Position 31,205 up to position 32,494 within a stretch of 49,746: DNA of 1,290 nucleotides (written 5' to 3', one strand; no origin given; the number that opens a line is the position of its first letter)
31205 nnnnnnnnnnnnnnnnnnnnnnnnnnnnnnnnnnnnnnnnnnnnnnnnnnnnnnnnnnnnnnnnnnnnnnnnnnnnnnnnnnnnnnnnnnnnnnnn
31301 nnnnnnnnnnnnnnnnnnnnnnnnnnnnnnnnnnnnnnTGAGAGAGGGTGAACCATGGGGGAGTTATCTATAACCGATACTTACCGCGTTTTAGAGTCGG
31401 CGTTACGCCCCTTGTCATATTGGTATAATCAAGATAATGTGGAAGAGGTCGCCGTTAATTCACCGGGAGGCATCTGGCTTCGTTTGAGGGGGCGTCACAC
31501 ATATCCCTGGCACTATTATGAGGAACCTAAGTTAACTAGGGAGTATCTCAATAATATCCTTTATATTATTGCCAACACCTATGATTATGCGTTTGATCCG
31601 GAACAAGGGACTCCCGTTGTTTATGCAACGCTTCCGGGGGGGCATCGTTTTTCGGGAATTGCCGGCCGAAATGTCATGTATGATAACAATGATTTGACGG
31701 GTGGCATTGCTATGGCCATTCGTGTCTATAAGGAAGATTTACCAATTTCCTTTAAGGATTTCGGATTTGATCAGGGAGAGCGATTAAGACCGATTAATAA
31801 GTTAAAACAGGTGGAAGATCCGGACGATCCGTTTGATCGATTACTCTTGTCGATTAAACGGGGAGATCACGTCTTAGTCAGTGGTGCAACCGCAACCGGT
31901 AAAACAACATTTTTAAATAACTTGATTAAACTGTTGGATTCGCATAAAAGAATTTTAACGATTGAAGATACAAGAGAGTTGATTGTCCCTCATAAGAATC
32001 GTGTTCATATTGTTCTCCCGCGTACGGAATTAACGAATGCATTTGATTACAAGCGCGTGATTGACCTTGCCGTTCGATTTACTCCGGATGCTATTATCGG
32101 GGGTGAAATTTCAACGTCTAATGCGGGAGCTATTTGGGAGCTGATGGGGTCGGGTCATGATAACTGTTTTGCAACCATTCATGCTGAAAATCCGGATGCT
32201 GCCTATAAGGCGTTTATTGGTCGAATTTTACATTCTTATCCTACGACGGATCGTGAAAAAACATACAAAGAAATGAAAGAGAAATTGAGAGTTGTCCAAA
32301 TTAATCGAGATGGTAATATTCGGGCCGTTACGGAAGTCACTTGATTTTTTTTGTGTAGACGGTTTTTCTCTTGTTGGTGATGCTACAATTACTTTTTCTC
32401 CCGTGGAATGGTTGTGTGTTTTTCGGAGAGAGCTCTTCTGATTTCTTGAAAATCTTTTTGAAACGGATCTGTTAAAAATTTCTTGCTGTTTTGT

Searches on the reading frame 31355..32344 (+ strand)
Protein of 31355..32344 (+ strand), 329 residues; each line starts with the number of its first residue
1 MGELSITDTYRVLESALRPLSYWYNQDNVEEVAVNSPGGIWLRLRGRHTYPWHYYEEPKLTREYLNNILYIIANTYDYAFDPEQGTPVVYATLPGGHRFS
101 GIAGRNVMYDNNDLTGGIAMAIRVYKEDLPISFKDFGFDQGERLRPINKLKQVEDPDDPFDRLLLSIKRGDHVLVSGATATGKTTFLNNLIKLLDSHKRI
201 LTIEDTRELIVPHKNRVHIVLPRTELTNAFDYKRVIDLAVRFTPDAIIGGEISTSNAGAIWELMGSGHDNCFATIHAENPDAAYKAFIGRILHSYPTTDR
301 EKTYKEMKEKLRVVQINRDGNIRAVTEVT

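Call 5: search_protein_families(library=pfam, proteins=[window:31355-32344:+], max_evalue=1)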
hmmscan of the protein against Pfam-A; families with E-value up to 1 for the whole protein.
window:31355-32344:+ (329 aa): 18 families
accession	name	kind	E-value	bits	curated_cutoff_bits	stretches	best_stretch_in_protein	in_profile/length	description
PF00437.27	T2SSE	-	6.3e-20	71.6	24.9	1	147-279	121-247/370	Type II/IV secretion system protein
PF01580.24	FtsK_SpoIIIE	-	0.00061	19.7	24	1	168-191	36-60/221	FtsK/SpoIIIE family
PF00270.35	DEAD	-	0.0016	18.6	26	1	166-218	10-66/167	DEAD/DEAH box helicase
PF13191.12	AAA_16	-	0.0023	18.9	32.6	1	166-230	18-73/167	AAA ATPase domain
PF12775.13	AAA_7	-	0.0029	17.6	25.8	1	165-199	28-62/181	P-loop containing dynein motor region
PF13555.12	AAA_29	-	0.0054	16.9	27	1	160-199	12-51/61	P-loop containing region of AAA domain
PF04851.21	ResIII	-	0.02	15.2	22.5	1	166-222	18-78/164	Type III restriction enzyme, res subunit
PF13401.12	AAA_22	-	0.021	15.6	27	1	171-213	6-33/130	AAA domain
PF19568.5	Spore_III_AA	-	0.032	13.8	27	0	60-111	60-108/306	Sporulation stage III, protein AA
PF00005.33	ABC_tran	-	0.044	14.8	25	1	162-204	3-45/137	ABC transporter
PF20720.3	nSTAND3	-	0.051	13.7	27.2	1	167-209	14-57/155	Novel STAND NTPase 3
PF02367.23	TsaE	-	0.052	13.9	26.6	1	163-198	14-49/128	Threonylcarbamoyl adenosine biosynthesis protein TsaE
PF19975.5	DO-GTPase1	-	0.067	12.9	27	1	175-207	2-34/271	Double-GTPase 1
PF09818.15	ABC_ATPase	-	0.069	12.6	23.2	1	165-219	75-124/283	P-loop domain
PF13173.12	AAA_14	-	0.07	13.6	27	1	173-204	5-38/129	AAA domain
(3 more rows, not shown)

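Call 26: search_dna_similar(query=window:31355-32344:+, collection=plasmids, mode=protein, max_rows=40, rows=spread)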
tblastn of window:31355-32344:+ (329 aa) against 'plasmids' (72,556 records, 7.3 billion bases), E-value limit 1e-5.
The search stops at 5000 records and this limit was reached: more records match than are counted here, and every count below describes the 5000 best-scoring records only.
Records with a match: at least 5000; places in all: 5467; records where one place covers at least 80% of the query: 4020.
Best place of each record, by identity: <60% 5000.
By first word of the organism name: Escherichia 1412; Klebsiella 538; Salmonella 345; Rhizobium 324; Agrobacterium 229; Campylobacter 175; Enterobacter 158; Ralstonia 143; Sinorhizobium 128; Pseudomonas 109; and 184 more.
By predicted mobility (MOB-suite, as given by PLSDB): conjugative 3827; non-mobilizable 778; mobilizable 395.
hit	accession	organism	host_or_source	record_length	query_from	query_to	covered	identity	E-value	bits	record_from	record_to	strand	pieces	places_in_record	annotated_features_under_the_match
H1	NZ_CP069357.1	Microvirga sp. VF16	Vachellia farnesiana,Cell culture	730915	2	319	97%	43.4%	2e-80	273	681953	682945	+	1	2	ATPase, T2SS/T4P/T4SS family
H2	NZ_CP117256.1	Rhizobium tumorigenes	Rubus sp.,pure bacterial culture,Aerial ...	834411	13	328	96%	27.7%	2e-26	117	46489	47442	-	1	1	virB11: P-type DNA transfer ATPase VirB11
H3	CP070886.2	Pseudosulfitobacter pseudonitzschiae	Skeletonema costatum,The surface ...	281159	19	328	94%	27.3%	3e-15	84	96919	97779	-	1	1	CpaF family protein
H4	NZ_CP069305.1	Shinella sp. PSBB067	monoisolate,Minnesota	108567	10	328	97%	26.1%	1e-21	103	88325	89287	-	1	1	virB11: P-type DNA transfer ATPase VirB11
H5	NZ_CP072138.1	Agrobacterium sp. S7/73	Phyla canescens,cell culture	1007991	3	323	98%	25.7%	2e-17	91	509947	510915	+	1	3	record has no annotation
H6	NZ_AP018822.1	Sphingomonas bisphenolicum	-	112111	1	287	87%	28.4%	6e-19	95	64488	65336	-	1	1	virB11: P-type DNA transfer ATPase VirB11 | virB10: type IV secretion system protein VirB10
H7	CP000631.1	Rhizobium rhizogenes K84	-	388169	18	319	92%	26.7%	1e-23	108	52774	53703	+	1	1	avhB11a: type IV secretion protein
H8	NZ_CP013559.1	Rhizobium phaseoli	Phaseolus vulgaris,Whole ...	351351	16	329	95%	25.0%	1e-14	82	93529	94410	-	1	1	CpaF family protein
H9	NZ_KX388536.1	Agrobacterium tumefaciens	Chrysanthemum x morifolium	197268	10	328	97%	24.2%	7e-8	62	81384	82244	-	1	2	trbB: P-type conjugative transfer ATPase TrbB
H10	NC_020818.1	Acinetobacter baumannii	pig,lung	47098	12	318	93%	25.0%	8e-14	80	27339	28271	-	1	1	virB11: P-type DNA transfer ATPase VirB11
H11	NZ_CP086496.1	Escherichia coli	Homo sapiens,stool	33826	18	328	95%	24.6%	6e-17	89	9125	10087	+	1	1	virB11: P-type DNA transfer ATPase VirB11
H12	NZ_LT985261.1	Escherichia coli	-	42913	22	291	82%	28.0%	3e-18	93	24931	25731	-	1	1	virB11: P-type DNA transfer ATPase VirB11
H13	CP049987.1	Salmonella enterica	ground turkey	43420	22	291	82%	28.0%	1e-17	91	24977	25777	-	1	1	virB11: P-type DNA transfer ATPase VirB11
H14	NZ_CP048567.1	Agrobacterium tumefaciens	walnut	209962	10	328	97%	23.7%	1e-8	64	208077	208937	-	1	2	trbB: P-type conjugative transfer ATPase TrbB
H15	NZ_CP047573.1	Escherichia coli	Homo sapiens,Bacterial pure ...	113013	15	328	95%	24.0%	3e-13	78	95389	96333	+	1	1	virB11: P-type DNA transfer ATPase VirB11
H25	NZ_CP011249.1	Agrobacterium tumefaciens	Achillea ptarmica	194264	17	294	84%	24.4%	3e-15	84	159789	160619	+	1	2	virB11: P-type DNA transfer ATPase VirB11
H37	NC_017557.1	Xanthomonas albilineans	-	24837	8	285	84%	23.5%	2e-11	72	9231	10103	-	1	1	virB11: P-type DNA transfer ATPase VirB11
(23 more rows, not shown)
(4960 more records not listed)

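Call 27: get_annotated_region(hit=H1, flank=20000)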
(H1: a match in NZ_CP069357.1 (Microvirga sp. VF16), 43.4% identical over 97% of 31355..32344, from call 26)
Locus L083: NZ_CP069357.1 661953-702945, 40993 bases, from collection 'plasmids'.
description: Microvirga sp. VF16 plasmid pMVF16-3, complete sequence
organism: Microvirga sp. VF16 (NCBI taxid 2807101)
taxonomy: Bacteria; Pseudomonadota; Alphaproteobacteria; Hyphomicrobiales; Methylobacteriaceae; Microvirga; Microvirga sp. VF16
host: -; source: Vachellia farnesiana,Cell culture; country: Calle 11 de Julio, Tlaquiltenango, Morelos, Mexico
typing (MOB-suite, as given by PLSDB): non-mobilizable
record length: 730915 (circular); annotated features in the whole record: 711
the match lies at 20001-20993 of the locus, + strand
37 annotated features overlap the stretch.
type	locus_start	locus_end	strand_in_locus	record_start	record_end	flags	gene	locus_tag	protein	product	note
CDS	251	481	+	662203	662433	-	-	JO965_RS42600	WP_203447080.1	hypothetical protein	-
CDS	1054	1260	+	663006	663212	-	-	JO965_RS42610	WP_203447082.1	hypothetical protein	-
CDS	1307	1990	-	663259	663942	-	-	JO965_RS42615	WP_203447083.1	GntR family transcriptional regulator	-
CDS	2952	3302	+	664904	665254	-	-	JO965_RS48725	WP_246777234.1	cell wall hydrolase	-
CDS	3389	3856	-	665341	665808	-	-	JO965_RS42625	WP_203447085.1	hypothetical protein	-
CDS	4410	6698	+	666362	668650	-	-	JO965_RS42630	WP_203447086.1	MobA/MobL family protein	-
CDS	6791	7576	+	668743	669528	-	-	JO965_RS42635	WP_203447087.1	hypothetical protein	-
CDS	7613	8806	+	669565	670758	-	-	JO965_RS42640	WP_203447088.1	DnaB-like helicase C-terminal domain-containing protein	GO:0006260 - DNA replication [Evidence IEA]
CDS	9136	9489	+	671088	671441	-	-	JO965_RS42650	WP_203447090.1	TrbC/VirB2 family protein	-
CDS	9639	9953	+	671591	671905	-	-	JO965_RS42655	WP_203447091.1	VirB3 family type IV secretion system protein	-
CDS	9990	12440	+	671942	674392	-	-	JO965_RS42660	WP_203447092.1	hypothetical protein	-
CDS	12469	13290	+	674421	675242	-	-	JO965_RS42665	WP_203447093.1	hypothetical protein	-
CDS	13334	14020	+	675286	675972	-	-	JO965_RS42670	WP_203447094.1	hypothetical protein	-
CDS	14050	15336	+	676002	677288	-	-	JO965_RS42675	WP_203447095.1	hypothetical protein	-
CDS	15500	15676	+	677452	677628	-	-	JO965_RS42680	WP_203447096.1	hypothetical protein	-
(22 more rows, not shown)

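Call 29: get_annotated_region(hit=H2, flank=10000)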
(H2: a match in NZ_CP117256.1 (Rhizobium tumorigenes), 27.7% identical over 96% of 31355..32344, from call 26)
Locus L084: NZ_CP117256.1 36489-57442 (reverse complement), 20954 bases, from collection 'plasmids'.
description: Rhizobium tumorigenes strain 1078 plasmid pRt1078, complete sequence
organism: Rhizobium tumorigenes (NCBI taxid 2041385)
taxonomy: Bacteria; Pseudomonadota; Alphaproteobacteria; Hyphomicrobiales; Rhizobiaceae; Rhizobium; Rhizobium tumorigenes
host: -; source: Rubus sp.,pure bacterial culture,Aerial tumor; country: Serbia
typing (MOB-suite, as given by PLSDB): non-mobilizable
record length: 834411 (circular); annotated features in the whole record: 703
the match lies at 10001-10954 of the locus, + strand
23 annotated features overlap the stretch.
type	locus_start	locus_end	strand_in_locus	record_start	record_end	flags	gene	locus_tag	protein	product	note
CDS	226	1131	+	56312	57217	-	-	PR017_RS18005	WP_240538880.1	lytic transglycosylase domain-containing protein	-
CDS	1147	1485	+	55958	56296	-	-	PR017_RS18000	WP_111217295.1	TrbC/VirB2 family protein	-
CDS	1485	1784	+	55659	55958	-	-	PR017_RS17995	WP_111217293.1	VirB3 family type IV secretion system protein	-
CDS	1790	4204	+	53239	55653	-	-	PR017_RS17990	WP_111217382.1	VirB4 family type IV secretion/conjugal transfer ATPase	-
CDS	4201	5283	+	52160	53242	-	-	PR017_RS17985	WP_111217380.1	lytic transglycosylase domain-containing protein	-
CDS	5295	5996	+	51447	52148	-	-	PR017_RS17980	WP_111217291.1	type IV secretion system protein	-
CDS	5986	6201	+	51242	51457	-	-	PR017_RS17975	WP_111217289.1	hypothetical protein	-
CDS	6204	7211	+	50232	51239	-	-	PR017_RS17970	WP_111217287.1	type IV secretion system protein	-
CDS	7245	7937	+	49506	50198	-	-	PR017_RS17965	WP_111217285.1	type IV secretion system protein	-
CDS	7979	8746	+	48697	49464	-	-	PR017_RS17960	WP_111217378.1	TrbG/VirB9 family P-type conjugative transfer protein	-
CDS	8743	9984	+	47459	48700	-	virB10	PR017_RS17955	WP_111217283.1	type IV secretion system protein VirB10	-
CDS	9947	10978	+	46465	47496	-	virB11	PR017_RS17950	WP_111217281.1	P-type DNA transfer ATPase VirB11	GO:0044097 - secretion by the type IV secretion system [Evidence IEA]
CDS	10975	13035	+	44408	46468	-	-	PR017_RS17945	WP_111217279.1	type IV secretory system conjugative DNA transfer family protein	-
CDS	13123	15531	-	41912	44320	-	-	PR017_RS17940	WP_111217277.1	conjugal transfer protein TraA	-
CDS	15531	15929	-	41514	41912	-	mobC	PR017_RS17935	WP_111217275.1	plasmid mobilization relaxosome protein MobC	-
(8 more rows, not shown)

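Call 30: get_annotated_region(hit=H11, flank=10000)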
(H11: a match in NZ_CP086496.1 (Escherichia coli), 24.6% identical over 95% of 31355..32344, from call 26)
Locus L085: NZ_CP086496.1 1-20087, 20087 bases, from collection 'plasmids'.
description: Escherichia coli strain Ec-050-T5-ESBL plasmid pEc-050-T5-ESBL_6, complete sequence
organism: Escherichia coli (NCBI taxid 562)
taxonomy: Bacteria; Pseudomonadota; Gammaproteobacteria; Enterobacterales; Enterobacteriaceae; Escherichia; Escherichia coli
host: -; source: Homo sapiens,stool; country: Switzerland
typing (MOB-suite, as given by PLSDB): conjugative; replicon IncX4; relaxase MOBP; mating-pair formation MPF_T
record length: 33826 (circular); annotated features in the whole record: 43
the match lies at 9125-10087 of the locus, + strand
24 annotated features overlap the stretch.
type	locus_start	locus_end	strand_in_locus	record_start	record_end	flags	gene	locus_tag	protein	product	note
CDS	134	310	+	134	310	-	-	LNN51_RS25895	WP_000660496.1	hypothetical protein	-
CDS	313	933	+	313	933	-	-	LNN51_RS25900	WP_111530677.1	lytic transglycosylase domain-containing protein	-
CDS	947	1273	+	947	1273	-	-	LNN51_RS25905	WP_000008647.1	TrbC/VirB2 family protein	-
CDS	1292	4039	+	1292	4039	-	-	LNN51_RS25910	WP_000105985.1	VirB4 family type IV secretion/conjugal transfer ATPase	-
CDS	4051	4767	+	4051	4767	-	-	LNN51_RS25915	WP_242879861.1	type IV secretion system protein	-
CDS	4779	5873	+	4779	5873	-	-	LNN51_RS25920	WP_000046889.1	type IV secretion system protein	GO:0030255 - protein secretion by the type IV secretion system [Evidence IEA]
CDS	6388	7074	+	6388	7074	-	-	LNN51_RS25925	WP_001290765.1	type IV secretion system protein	-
CDS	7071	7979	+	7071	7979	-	virB9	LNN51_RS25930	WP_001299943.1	P-type conjugative transfer protein VirB9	-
CDS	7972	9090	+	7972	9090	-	virB10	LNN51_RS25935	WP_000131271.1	VirB10/TraB/TrbI family type IV secretion system protein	-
CDS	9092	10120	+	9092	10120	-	virB11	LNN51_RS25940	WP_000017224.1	P-type DNA transfer ATPase VirB11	GO:0044097 - secretion by the type IV secretion system [Evidence IEA]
CDS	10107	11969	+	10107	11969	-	taxB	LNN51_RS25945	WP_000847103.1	relaxosome-coupling protein TaxB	-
CDS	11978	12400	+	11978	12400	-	-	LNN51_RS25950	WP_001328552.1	cag pathogenicity island Cag12 family protein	-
CDS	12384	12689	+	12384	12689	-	-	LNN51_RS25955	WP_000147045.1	TrbM/KikA/MpfK family conjugal transfer protein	-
CDS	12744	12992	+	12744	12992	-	-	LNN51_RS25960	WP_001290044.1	hypothetical protein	-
CDS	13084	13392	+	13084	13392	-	-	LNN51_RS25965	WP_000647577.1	hypothetical protein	-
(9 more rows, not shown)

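Call 31: get_annotated_region(hit=H12, flank=10000)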
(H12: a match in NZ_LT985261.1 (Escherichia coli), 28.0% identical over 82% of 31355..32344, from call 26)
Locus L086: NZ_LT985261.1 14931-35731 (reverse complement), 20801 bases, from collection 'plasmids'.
description: Escherichia coli strain 657 plasmid RCS50_p, complete sequence
organism: Escherichia coli (NCBI taxid 562)
taxonomy: Bacteria; Pseudomonadota; Gammaproteobacteria; Enterobacterales; Enterobacteriaceae; Escherichia; Escherichia coli
host: -; source: -; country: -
typing (MOB-suite, as given by PLSDB): conjugative; replicon IncX1; relaxase MOBP; mating-pair formation MPF_T
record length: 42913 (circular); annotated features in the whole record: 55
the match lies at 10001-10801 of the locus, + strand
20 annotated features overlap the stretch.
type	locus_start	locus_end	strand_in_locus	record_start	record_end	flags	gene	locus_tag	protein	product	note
CDS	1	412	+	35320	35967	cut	-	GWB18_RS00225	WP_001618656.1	lytic transglycosylase domain-containing protein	-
CDS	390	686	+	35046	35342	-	-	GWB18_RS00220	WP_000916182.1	TrbC/VirB2 family protein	-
CDS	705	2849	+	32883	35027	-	-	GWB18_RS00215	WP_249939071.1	VirB3 family type IV secretion system protein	-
CDS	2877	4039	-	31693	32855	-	-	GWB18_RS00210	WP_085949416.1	IS3-like element IS3 family transposase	GO:0006313 - DNA transposition [Evidence IEA]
CDS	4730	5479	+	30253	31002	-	-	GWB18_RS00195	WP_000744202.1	type IV secretion system protein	-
CDS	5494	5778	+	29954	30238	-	-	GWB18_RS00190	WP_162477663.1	EexN family lipoprotein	-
CDS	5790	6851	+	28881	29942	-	-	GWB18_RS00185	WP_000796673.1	type IV secretion system protein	-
CDS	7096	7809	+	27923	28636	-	-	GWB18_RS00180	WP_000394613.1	type IV secretion system protein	-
CDS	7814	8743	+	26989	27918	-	-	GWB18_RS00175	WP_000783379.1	TrbG/VirB9 family P-type conjugative transfer protein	-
CDS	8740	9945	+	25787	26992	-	virB10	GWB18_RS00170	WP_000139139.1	VirB10/TraB/TrbI family type IV secretion system protein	-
CDS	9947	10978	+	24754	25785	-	virB11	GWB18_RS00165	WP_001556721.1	P-type DNA transfer ATPase VirB11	GO:0044097 - secretion by the type IV secretion system [Evidence IEA]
CDS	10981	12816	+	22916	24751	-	-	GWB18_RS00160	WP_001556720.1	type IV secretory system conjugative DNA transfer family protein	-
CDS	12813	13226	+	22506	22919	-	-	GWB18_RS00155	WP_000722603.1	cag pathogenicity island Cag12 family protein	-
CDS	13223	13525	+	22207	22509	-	-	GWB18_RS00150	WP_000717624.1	TrbM/KikA/MpfK family conjugal transfer protein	-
CDS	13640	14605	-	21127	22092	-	-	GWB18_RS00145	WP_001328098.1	SMEK domain-containing protein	-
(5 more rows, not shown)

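Call 34: search_protein_families(library=pfam, proteins=[L083:12469-13290:+, L083:13334-14020:+, L083:14050-15336:+, L083:9990-12440:+, L084:5295-5996:+, L085:4051-4767:+, L086:4730-5479:+], max_evalue=1)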
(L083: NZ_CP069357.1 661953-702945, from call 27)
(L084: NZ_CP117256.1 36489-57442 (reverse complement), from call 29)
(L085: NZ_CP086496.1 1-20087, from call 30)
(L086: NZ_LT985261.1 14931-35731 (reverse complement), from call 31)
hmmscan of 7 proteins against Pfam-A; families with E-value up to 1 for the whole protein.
L083:12469-13290:+ (273 aa): 6 families
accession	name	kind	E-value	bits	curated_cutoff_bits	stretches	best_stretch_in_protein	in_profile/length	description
PF11114.13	Minor_capsid_2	-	0.042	14.4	27.7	1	206-261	2-57/113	Minor capsid protein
PF12977.12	DUF3861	-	0.046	14.4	27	1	206-249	28-71/90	Domain of Unknown Function with PDB structure (DUF3861)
PF20070.4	DUF6466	-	0.05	14.5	25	1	203-269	14-80/146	Family of unknown function (DUF6466)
PF12041.13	DELLA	-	0.14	12.5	23.8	1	53-99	16-64/69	Transcriptional regulator DELLA protein N terminal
PF07996.16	T4SS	-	0.17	12.6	24.7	0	37-238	1-168/197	Type IV secretion system proteins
PF10046.14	BLOC1_2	-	0.62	10.9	33.4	0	47-80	51-84/96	Biogenesis of lysosome-related organelles complex-1 subunit 2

L083:13334-14020:+ (228 aa): 2 families
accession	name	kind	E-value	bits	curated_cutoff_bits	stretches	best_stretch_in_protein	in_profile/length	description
PF15125.11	TMEM238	-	0.077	13.6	27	1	9-61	10-59/64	TMEM238 protein family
PF00122.25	E1-E2_ATPase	-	0.67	9.9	28.1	0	2-60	112-163/181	E1-E2 ATPase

L083:14050-15336:+ (428 aa): 3 families
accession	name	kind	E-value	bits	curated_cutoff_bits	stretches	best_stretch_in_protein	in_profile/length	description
PF10157.14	BORCS6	-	0.036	14.7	35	0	65-110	55-100/101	BLOC-1-related complex sub-unit 6 C-terminal helix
PF25610.1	HR1_TOCA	-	0.28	11.9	27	0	366-409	34-77/90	TOCA family HR1 domain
PF05911.16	FPP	-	0.3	9.7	40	1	247-406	500-654/871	Filament-like plant protein, long coiled-coil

L083:9990-12440:+ (816 aa): 9 families
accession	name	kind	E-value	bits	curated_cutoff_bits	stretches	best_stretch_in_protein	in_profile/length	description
PF03135.19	CagE_TrbE_VirB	-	8.5e-11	42.6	21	1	229-391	39-195/204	CagE, TrbE, VirB family, component of type IV transporter system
PF25199.1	nSTAND_NTPase5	-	0.0068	16.7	34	1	436-492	23-78/145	Novel STAND NTPase 5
PF00004.35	AAA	-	0.0087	16.9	21.2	1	461-479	4-22/131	ATPase family associated with various cellular activities (AAA)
PF13401.12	AAA_22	-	0.019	15.7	27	1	459-495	9-33/130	AAA domain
PF01935.23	DUF87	-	0.04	14.4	23.2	1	457-492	25-60/220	Helicase HerA, central domain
PF02562.22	PhoH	-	0.048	13.6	27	1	458-481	22-45/205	PhoH-like protein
PF13521.12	AAA_28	-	0.06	14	27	1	459-478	3-22/164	AAA domain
PF13191.12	AAA_16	-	0.064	14.2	32.6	1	448-482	18-51/167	AAA ATPase domain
PF01695.23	IstB_IS21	-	0.16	11.9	24.1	0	459-481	96-118/238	IstB-like ATP binding protein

L084:5295-5996:+ (233 aa): 2 families
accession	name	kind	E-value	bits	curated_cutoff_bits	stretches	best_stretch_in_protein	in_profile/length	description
PF07996.16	T4SS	-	5.1e-11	43.8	24.7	1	22-204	2-179/197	Type IV secretion system proteins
PF08651.15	DASH_Duo1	-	0.36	11.1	25.4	0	29-59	29-59/74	DASH complex subunit Duo1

L085:4051-4767:+ (238 aa): 7 families
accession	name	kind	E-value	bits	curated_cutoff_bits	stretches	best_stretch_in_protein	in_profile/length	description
PF07996.16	T4SS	-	1.5e-26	94.4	24.7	1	22-216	1-191/197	Type IV secretion system proteins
PF08674.15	AChE_tetra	-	0.016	15.4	25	1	29-57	3-31/35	Acetylcholinesterase tetramerisation domain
PF05308.16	Mito_fiss_reg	-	0.036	14.7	26.3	1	44-107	92-157/244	Mitochondrial fission regulator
PF14257.11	DUF4349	-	0.14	11.9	27.7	1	54-98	97-141/213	Domain of unknown function (DUF4349)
PF25472.1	DUF7902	-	0.21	12.3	26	0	52-89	4-41/85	Domain of unknown function (DUF7902)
PF05549.16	Allexi_40kDa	-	0.3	11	26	0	139-216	70-147/271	Allexivirus 40kDa protein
PF01920.25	Prefoldin_2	-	0.52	10.7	27.6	0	50-94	6-50/106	Prefoldin subunit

L086:4730-5479:+ (249 aa): 4 families
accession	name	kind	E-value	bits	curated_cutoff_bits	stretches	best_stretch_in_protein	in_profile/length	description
PF07996.16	T4SS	-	2.7e-18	67.5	24.7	1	41-220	14-193/197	Type IV secretion system proteins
PF08674.15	AChE_tetra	-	0.022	15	25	1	28-56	2-30/35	Acetylcholinesterase tetramerisation domain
PF06062.16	UPF0231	-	0.055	14.3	25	0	44-83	80-119/121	Uncharacterised protein family (UPF0231)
PF25280.1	POTRA2_Toc75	-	0.43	11.2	27.5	1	42-90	25-73/112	Toc75-like, second POTRA domain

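Call 35: search_protein_families(library=ncbifam, proteins=[L083:12469-13290:+, L083:14050-15336:+, L083:13334-14020:+], max_evalue=1)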
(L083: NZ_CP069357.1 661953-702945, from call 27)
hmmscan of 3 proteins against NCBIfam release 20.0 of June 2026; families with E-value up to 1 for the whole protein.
L083:12469-13290:+ (273 aa): 0 families

L083:14050-15336:+ (428 aa): 1 family
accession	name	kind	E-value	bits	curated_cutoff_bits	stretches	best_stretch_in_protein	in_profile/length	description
TIGR01410.1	tatB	equivalog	0.2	12.2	56.5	1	63-93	39-69/80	Sec-independent protein translocase protein TatB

L083:13334-14020:+ (228 aa): 0 families

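Call 36: search_dna_similar(query=L083:12469-13290:+, collection=plasmids, mode=protein, max_rows=40, max_evalue=0.01, rows=spread)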
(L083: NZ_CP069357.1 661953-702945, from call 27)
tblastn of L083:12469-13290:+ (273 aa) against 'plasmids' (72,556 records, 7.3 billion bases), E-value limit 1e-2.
Records with a match: 2; places in all: 2; records where one place covers at least 80% of the query: 2.
Best place of each record, by identity: >=99% 1; <60% 1.
By first word of the organism name: Microvirga 1; Erythrobacter 1.
By predicted mobility (MOB-suite, as given by PLSDB): non-mobilizable 2.
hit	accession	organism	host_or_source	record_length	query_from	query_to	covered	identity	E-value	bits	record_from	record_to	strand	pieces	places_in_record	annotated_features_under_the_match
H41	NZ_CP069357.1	Microvirga sp. VF16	Vachellia farnesiana,Cell culture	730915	1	273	100%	100.0%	3e-172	534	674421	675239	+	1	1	hypothetical protein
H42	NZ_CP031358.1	Erythrobacter aureus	marine sediment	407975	34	265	85%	26.3%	2e-7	59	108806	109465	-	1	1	type IV secretion system protein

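Call 37: get_annotated_region(hit=H42, flank=9000)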
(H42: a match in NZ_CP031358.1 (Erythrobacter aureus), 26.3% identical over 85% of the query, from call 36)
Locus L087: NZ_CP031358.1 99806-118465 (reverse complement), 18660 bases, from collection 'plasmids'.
description: Erythrobacter aureus strain YH-07 plasmid unnamed, complete sequence
organism: Erythrobacter aureus (NCBI taxid 2182384)
taxonomy: Bacteria; Pseudomonadota; Alphaproteobacteria; Sphingomonadales; Erythrobacteraceae; Erythrobacter; Erythrobacter aureus
host: -; source: marine sediment; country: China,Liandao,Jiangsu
typing (MOB-suite, as given by PLSDB): non-mobilizable
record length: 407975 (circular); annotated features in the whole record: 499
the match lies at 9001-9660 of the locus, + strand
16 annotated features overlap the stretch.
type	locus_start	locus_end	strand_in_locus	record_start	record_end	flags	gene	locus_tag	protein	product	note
CDS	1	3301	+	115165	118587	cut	-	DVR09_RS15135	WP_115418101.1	MobA/MobL family protein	-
CDS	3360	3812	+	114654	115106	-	-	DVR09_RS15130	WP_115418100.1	hypothetical protein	-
CDS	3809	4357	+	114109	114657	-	-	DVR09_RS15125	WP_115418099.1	hypothetical protein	-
CDS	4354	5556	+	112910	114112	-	-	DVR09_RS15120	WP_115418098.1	DnaB-like helicase C-terminal domain-containing protein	GO:0006260 - DNA replication [Evidence IEA]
CDS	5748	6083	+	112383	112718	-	-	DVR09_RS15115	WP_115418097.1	TrbC/VirB2 family protein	-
CDS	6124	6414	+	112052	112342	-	-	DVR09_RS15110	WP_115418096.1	hypothetical protein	-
CDS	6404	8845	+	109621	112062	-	-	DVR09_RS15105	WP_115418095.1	VirB4 family type IV secretion system protein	-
CDS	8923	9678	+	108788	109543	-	-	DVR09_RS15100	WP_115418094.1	type IV secretion system protein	-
CDS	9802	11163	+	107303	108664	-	-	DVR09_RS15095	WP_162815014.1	hypothetical protein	-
CDS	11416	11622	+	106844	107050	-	-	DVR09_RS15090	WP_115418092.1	hypothetical protein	-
CDS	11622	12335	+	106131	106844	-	-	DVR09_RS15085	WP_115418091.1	VirB8/TrbF family protein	-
CDS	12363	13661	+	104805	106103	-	-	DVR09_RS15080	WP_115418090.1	TrbG/VirB9 family P-type conjugative transfer protein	-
CDS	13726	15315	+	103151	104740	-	-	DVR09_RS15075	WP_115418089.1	TrbI/VirB10 family protein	-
CDS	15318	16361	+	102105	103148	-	-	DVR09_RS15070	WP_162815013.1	ATPase, T2SS/T4P/T4SS family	-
CDS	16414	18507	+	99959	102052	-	-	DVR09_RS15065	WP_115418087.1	type IV secretory system conjugative DNA transfer family protein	-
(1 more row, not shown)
